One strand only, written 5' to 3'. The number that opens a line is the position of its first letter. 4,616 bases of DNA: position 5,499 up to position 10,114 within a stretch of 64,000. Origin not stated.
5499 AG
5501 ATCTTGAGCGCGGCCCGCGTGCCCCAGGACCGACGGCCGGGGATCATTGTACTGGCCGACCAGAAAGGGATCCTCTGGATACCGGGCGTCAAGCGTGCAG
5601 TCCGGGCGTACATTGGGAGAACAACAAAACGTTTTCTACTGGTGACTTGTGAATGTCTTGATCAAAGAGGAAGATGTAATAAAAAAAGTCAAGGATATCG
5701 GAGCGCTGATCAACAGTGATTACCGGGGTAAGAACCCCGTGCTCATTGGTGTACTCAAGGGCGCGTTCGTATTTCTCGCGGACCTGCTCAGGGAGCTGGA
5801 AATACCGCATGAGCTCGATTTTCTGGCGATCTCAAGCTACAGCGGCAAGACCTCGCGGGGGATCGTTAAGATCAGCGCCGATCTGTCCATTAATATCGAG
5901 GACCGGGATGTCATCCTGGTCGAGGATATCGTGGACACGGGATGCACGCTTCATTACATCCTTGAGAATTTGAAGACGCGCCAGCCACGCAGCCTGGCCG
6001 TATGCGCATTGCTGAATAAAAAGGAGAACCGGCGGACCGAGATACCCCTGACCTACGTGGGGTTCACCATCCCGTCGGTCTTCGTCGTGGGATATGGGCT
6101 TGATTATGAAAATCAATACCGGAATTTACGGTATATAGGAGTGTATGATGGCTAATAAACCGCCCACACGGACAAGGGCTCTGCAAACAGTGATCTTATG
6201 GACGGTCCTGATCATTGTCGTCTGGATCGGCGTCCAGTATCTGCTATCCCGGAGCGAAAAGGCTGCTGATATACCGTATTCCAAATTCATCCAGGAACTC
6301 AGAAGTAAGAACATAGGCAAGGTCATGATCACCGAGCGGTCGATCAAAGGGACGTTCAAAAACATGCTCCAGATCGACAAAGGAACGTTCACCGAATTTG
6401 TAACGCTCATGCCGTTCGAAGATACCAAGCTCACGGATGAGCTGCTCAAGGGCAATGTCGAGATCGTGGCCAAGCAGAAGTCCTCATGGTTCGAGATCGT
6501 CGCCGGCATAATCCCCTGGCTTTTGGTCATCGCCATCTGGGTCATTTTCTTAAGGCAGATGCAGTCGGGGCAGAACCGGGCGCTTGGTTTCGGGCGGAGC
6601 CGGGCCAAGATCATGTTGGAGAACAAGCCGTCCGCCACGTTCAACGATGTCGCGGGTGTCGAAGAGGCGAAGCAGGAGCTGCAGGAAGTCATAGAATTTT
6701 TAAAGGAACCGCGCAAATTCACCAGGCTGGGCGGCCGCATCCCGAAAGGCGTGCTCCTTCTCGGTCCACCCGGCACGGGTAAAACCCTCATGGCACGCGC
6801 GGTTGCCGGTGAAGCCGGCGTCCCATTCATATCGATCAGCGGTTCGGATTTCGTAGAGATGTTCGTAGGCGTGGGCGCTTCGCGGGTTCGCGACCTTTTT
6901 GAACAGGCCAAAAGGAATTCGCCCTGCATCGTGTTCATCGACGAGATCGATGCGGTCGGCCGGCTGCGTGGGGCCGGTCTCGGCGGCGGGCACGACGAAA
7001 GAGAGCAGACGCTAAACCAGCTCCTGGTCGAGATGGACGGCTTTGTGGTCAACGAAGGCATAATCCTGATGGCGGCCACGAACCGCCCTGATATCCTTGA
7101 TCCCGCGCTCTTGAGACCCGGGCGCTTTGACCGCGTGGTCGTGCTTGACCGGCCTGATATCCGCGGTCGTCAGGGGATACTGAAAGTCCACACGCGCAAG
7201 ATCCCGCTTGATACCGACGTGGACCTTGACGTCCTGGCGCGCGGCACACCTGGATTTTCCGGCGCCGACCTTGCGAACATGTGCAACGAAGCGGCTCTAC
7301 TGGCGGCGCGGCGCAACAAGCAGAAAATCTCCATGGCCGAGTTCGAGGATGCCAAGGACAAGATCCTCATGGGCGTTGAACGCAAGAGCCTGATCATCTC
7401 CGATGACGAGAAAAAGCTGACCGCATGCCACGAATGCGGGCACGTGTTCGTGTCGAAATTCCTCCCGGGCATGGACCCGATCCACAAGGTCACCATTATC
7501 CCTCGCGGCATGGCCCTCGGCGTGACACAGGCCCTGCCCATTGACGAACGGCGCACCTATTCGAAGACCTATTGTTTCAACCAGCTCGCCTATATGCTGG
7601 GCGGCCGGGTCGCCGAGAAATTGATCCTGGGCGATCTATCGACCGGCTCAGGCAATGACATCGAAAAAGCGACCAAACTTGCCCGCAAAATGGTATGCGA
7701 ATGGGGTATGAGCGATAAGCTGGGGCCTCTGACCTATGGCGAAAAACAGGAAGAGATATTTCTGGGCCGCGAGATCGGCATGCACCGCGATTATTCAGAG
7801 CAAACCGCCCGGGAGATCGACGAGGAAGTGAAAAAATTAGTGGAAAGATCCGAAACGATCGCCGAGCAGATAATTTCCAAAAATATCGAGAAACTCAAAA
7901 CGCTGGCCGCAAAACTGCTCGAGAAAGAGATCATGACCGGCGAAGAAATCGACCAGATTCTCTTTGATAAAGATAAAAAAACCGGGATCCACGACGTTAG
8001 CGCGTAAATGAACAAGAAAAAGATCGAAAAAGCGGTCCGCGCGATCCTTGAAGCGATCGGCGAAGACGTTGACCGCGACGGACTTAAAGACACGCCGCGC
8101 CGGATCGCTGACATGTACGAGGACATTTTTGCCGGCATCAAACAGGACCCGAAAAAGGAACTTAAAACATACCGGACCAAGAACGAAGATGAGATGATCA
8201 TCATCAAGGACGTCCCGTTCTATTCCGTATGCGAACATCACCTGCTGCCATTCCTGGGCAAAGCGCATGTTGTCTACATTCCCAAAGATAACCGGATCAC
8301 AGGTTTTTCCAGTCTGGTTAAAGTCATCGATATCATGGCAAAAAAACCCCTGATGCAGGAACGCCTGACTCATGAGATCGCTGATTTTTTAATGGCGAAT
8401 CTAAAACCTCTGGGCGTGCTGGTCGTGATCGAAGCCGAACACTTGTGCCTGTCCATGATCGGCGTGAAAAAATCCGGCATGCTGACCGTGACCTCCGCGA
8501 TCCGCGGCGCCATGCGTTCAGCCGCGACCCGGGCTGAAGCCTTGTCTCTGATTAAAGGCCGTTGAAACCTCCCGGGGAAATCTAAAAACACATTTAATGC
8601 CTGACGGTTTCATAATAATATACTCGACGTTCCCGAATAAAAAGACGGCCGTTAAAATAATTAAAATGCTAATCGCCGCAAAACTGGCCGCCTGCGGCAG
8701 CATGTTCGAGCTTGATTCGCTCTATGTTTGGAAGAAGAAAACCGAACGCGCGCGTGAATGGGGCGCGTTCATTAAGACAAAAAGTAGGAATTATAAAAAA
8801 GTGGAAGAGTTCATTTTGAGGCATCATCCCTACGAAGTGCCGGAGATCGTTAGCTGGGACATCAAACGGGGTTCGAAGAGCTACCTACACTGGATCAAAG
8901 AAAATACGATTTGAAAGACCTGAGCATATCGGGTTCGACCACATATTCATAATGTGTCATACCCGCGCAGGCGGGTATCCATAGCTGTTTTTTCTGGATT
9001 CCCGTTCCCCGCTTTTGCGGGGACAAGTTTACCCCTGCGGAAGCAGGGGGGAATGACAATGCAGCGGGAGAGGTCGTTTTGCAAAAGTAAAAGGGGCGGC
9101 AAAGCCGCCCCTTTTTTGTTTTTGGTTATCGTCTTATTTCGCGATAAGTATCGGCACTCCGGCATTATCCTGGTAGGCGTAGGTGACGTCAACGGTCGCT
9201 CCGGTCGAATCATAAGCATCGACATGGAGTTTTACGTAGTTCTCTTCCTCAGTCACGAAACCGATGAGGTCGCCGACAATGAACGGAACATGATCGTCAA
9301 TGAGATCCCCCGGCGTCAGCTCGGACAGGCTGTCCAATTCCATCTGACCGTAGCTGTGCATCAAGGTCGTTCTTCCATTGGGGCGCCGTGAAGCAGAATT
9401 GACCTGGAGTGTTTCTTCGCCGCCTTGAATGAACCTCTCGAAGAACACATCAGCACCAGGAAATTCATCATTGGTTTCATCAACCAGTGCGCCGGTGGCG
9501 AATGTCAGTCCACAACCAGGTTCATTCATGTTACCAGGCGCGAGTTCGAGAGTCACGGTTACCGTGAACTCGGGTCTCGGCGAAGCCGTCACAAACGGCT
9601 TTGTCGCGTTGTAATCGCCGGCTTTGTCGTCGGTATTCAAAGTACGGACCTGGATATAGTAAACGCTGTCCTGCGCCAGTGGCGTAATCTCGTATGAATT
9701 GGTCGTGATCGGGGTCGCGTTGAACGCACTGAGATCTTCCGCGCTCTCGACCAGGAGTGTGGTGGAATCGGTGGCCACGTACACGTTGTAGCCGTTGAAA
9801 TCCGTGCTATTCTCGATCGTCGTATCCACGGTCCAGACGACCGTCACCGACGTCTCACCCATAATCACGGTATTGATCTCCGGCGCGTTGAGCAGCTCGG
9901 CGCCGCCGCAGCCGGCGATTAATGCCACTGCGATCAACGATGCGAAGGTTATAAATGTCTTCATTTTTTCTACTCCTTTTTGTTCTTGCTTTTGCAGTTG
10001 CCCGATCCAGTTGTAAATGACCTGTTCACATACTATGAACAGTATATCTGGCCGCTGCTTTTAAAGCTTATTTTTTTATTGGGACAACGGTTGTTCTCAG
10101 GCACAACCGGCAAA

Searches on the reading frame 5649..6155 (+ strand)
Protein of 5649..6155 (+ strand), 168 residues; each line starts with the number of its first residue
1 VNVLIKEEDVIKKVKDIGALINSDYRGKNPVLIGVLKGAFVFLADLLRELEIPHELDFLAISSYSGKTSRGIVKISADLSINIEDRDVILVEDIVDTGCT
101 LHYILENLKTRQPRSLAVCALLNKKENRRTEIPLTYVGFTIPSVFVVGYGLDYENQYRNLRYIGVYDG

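Call 80: search_protein_families(library=pfam, proteins=[window:5649-6155:+], max_evalue=0.0001)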
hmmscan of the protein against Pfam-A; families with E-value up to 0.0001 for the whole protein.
window:5649-6155:+ (168 aa): 1 family
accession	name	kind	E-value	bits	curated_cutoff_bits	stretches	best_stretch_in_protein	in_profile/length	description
PF00156.33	Pribosyltran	-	2.3e-28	99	26.3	1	9-153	10-157/158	Phosphoribosyl transferase domain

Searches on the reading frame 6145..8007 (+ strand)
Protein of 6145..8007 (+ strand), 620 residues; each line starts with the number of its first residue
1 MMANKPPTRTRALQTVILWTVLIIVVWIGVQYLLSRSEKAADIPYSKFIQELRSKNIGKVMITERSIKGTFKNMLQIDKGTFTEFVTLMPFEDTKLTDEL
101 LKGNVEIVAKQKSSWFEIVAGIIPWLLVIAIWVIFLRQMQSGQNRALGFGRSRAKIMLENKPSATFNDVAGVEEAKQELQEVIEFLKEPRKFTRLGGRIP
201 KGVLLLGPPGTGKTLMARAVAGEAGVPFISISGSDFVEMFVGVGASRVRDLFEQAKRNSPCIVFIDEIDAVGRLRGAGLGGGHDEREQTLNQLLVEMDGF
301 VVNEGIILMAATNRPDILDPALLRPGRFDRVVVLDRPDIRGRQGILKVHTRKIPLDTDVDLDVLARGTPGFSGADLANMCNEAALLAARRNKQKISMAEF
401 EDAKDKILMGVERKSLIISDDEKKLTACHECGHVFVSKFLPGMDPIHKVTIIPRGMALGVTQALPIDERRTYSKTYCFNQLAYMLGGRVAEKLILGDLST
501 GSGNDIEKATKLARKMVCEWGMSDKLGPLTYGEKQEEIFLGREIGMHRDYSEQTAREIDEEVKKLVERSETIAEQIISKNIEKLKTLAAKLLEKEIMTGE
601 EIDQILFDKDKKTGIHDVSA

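Call 80: search_protein_families(library=pfam, proteins=[window:6145-8007:+], max_evalue=0.0001)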
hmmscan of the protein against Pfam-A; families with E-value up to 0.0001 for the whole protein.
window:6145-8007:+ (620 aa): 5 families
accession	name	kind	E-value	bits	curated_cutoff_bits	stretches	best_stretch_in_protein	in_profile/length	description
PF01434.24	Peptidase_M41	-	1.9e-67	227.3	29.9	1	417-605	2-191/191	Peptidase family M41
PF00004.35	AAA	-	4e-45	153.9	21.2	1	203-334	1-129/131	ATPase family associated with various cellular activities (AAA)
PF17862.7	AAA_lid_3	-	3.8e-17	61.9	27.2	1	358-401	1-44/45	AAA+ lid domain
PF06480.20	FtsH_ext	-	5e-11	43.2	25.5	1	17-111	2-102/103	FtsH Extracellular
PF06068.19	TIP49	-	1.3e-05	24.9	23.8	1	168-237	25-89/347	TIP49 P-loop domain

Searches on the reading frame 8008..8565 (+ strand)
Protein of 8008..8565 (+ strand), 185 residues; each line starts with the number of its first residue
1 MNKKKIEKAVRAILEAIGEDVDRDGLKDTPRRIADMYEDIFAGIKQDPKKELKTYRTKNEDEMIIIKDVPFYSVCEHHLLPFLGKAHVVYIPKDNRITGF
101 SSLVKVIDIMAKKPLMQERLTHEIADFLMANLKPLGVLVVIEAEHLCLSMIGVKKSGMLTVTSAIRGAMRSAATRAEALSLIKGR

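Call 80: search_protein_families(library=pfam, proteins=[window:8008-8565:+], max_evalue=0.0001)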
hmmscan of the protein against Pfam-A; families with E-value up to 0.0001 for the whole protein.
window:8008-8565:+ (185 aa): 1 family
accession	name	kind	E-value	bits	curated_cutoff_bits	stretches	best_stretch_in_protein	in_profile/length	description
PF01227.27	GTP_cyclohydroI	-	4e-67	225.6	27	1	6-182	1-178/179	GTP cyclohydrolase I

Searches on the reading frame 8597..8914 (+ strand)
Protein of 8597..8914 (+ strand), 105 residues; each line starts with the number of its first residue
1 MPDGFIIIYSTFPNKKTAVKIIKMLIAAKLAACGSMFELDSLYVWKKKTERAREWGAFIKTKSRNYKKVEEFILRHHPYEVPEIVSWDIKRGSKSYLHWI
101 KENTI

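Call 80: search_protein_families(library=pfam, proteins=[window:8597-8914:+], max_evalue=0.0001)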
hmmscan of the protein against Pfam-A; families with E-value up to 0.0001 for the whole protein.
window:8597-8914:+ (105 aa): 1 family
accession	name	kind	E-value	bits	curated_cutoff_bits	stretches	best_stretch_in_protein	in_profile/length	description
PF03091.20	CutA1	-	3.9e-32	110.4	22.4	1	6-102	1-98/99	CutA1 divalent ion tolerance protein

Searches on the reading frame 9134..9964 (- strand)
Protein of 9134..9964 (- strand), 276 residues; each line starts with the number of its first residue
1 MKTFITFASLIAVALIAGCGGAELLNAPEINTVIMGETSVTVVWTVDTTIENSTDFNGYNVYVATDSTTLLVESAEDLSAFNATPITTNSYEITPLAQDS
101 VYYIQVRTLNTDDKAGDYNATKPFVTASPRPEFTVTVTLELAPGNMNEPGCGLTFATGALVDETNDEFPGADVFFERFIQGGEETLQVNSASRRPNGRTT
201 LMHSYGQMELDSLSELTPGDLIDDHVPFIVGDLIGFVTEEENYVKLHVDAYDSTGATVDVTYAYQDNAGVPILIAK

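Call 80: search_protein_families(library=pfam, proteins=[window:9134-9964:-], max_evalue=0.0001)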
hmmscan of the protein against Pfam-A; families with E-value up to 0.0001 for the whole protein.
window:9134-9964:- (276 aa): 1 family
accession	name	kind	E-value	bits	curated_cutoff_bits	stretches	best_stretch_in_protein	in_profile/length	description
PF00041.27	fn3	-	4.9e-05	23.9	25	1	35-112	11-72/84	Fibronectin type III domain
